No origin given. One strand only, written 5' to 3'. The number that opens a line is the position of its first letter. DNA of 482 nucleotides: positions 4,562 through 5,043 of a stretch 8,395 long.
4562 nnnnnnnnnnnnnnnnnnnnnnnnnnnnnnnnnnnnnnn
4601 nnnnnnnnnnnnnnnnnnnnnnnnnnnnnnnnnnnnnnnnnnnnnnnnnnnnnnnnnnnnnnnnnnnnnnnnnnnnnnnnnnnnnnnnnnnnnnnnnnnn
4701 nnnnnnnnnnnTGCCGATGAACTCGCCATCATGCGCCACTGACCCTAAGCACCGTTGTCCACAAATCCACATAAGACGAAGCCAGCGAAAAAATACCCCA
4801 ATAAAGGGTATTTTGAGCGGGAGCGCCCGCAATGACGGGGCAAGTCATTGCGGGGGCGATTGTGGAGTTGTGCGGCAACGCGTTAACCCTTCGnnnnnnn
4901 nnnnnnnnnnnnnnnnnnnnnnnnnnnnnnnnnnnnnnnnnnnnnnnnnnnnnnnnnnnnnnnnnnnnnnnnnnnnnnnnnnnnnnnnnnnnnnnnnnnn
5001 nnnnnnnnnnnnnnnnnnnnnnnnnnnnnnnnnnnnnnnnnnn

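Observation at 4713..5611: Two ~178-bp structured direct repeats bracket a small secreted-protein gene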

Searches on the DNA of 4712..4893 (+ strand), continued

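Call 92: search_with_rna_model(model_id=R1, sources=[L041, L039, L040], max_evalue=10)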
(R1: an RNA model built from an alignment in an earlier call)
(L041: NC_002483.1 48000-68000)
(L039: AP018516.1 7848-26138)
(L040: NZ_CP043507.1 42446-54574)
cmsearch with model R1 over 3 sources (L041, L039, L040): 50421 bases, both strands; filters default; matches with E-value up to 10: 5.
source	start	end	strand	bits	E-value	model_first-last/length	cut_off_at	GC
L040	6009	6123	+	22.6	0.00064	1-137/137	no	0.68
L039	9418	9533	+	22.5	0.00069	1-137/137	no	0.66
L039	9175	9290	+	21.2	0.0015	1-137/137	no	0.67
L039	9661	9775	+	19.6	0.0042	1-137/137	no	0.64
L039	11579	11693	+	17.4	0.016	1-137/137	no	0.67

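Call 97: search_with_rna_model(model_id=R1, sources=[window, L002, L003, L004, L008, L024], max_evalue=0.001, make_alignment=true)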
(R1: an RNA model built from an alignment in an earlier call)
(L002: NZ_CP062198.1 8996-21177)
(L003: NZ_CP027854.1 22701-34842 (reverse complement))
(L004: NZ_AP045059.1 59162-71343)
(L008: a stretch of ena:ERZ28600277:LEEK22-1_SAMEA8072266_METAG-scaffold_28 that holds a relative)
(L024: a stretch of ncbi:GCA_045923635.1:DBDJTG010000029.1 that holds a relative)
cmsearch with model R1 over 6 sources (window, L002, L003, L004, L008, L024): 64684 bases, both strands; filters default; matches with E-value up to 0.001: 12.
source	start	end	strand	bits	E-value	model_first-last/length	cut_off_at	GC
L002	6037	6173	+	167.7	8.9e-43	1-137/137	no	0.51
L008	6316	6452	-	166.6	1.8e-42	1-137/137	no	0.55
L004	6037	6173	+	166.3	2.1e-42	1-137/137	no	0.53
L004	6758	6894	+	166.1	2.4e-42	1-137/137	no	0.55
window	5469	5605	+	165.6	3.3e-42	1-137/137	no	0.55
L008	5595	5731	-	165.6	3.3e-42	1-137/137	no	0.55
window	4748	4884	+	165.3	3.8e-42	1-137/137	no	0.54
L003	5997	6134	+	155.9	1.3e-39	1-137/137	no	0.53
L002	8315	8451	-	152.8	9e-39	1-137/137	no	0.45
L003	8251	8383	-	152.4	1.2e-38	1-137/137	no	0.49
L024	2975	3106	+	60.3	6.3e-14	1-137/137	no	0.59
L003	4744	4860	+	25.3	0.00015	1-137/137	no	0.47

Alignment A3: 12 matches aligned to the model, 169 columns, each read 5' to 3' on its own strand. Consensus structure (alignment columns), stored with it:
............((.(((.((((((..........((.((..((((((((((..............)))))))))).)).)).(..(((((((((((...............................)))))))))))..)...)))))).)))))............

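Call 110: search_with_rna_model(model_id=R1, sources=[L043, L044, L045, L046, L047, L048, L024, L002, L003, window], max_evalue=0.05, make_alignment=true)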
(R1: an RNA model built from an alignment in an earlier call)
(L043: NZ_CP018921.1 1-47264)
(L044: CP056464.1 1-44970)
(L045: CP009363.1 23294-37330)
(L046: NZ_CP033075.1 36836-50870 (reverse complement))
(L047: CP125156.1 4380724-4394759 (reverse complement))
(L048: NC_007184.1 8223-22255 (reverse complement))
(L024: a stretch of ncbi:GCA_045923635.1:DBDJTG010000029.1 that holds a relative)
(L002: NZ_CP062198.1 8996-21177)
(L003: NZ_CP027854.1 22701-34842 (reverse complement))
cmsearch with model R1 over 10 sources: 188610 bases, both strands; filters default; matches with E-value up to 0.05: 17.
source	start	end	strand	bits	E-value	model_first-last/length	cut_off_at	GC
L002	6037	6173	+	167.7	2.6e-42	1-137/137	no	0.51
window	5469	5605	+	165.6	9.5e-42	1-137/137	no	0.55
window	4748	4884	+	165.3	1.1e-41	1-137/137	no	0.54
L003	5997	6134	+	155.9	3.8e-39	1-137/137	no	0.53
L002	8315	8451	-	152.8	2.6e-38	1-137/137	no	0.45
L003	8251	8383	-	152.4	3.4e-38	1-137/137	no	0.49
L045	6997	7133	+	94.8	9.8e-23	1-137/137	no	0.53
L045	13491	13627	-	91.3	8.6e-22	1-137/137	no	0.54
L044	25452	25587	+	83.4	1.1e-19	1-137/137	no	0.62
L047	6996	7126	+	83.1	1.4e-19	1-137/137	no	0.59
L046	6996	7130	+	79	1.7e-18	1-137/137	no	0.64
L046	11793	11928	-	76.8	6.7e-18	1-137/137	no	0.57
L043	27754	27891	-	73.9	4.2e-17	1-137/137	no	0.59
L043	32642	32779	+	72.6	9.1e-17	1-137/137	no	0.61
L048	6995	7126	+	68.5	1.2e-15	1-137/137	no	0.57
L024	2975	3106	+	60.3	1.8e-13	1-137/137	no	0.59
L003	4744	4860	+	25.3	0.00045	1-137/137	no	0.47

Alignment A4: 17 matches aligned to the model, 176 columns, each read 5' to 3' on its own strand. Consensus structure (alignment columns), stored with it:
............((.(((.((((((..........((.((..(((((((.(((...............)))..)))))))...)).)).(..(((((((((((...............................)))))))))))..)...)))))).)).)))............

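Call 112: search_rna_families(sources=[L045, L046, L002, L039], threshold=evalue, max_evalue=0.1, show_alignments=2)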
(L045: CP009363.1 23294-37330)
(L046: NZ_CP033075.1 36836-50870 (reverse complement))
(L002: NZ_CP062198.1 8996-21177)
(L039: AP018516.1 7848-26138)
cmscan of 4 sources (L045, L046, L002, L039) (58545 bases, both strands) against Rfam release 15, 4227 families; matches with E-value up to 0.1: 3.
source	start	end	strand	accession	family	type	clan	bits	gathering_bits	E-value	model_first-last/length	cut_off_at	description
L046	10514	10604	-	RF03511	mir-5444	Gene; miRNA;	-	35.5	90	0.0015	1-89/89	no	mir-5444 microRNA precursor family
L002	1134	1273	-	RF01794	sok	Gene; antitoxin;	-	30.7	59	0.0042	1-157/157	no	sok antitoxin (CssrC)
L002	3906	4063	-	RF01794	sok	Gene; antitoxin;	-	28.8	59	0.014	1-157/157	no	sok antitoxin (CssrC)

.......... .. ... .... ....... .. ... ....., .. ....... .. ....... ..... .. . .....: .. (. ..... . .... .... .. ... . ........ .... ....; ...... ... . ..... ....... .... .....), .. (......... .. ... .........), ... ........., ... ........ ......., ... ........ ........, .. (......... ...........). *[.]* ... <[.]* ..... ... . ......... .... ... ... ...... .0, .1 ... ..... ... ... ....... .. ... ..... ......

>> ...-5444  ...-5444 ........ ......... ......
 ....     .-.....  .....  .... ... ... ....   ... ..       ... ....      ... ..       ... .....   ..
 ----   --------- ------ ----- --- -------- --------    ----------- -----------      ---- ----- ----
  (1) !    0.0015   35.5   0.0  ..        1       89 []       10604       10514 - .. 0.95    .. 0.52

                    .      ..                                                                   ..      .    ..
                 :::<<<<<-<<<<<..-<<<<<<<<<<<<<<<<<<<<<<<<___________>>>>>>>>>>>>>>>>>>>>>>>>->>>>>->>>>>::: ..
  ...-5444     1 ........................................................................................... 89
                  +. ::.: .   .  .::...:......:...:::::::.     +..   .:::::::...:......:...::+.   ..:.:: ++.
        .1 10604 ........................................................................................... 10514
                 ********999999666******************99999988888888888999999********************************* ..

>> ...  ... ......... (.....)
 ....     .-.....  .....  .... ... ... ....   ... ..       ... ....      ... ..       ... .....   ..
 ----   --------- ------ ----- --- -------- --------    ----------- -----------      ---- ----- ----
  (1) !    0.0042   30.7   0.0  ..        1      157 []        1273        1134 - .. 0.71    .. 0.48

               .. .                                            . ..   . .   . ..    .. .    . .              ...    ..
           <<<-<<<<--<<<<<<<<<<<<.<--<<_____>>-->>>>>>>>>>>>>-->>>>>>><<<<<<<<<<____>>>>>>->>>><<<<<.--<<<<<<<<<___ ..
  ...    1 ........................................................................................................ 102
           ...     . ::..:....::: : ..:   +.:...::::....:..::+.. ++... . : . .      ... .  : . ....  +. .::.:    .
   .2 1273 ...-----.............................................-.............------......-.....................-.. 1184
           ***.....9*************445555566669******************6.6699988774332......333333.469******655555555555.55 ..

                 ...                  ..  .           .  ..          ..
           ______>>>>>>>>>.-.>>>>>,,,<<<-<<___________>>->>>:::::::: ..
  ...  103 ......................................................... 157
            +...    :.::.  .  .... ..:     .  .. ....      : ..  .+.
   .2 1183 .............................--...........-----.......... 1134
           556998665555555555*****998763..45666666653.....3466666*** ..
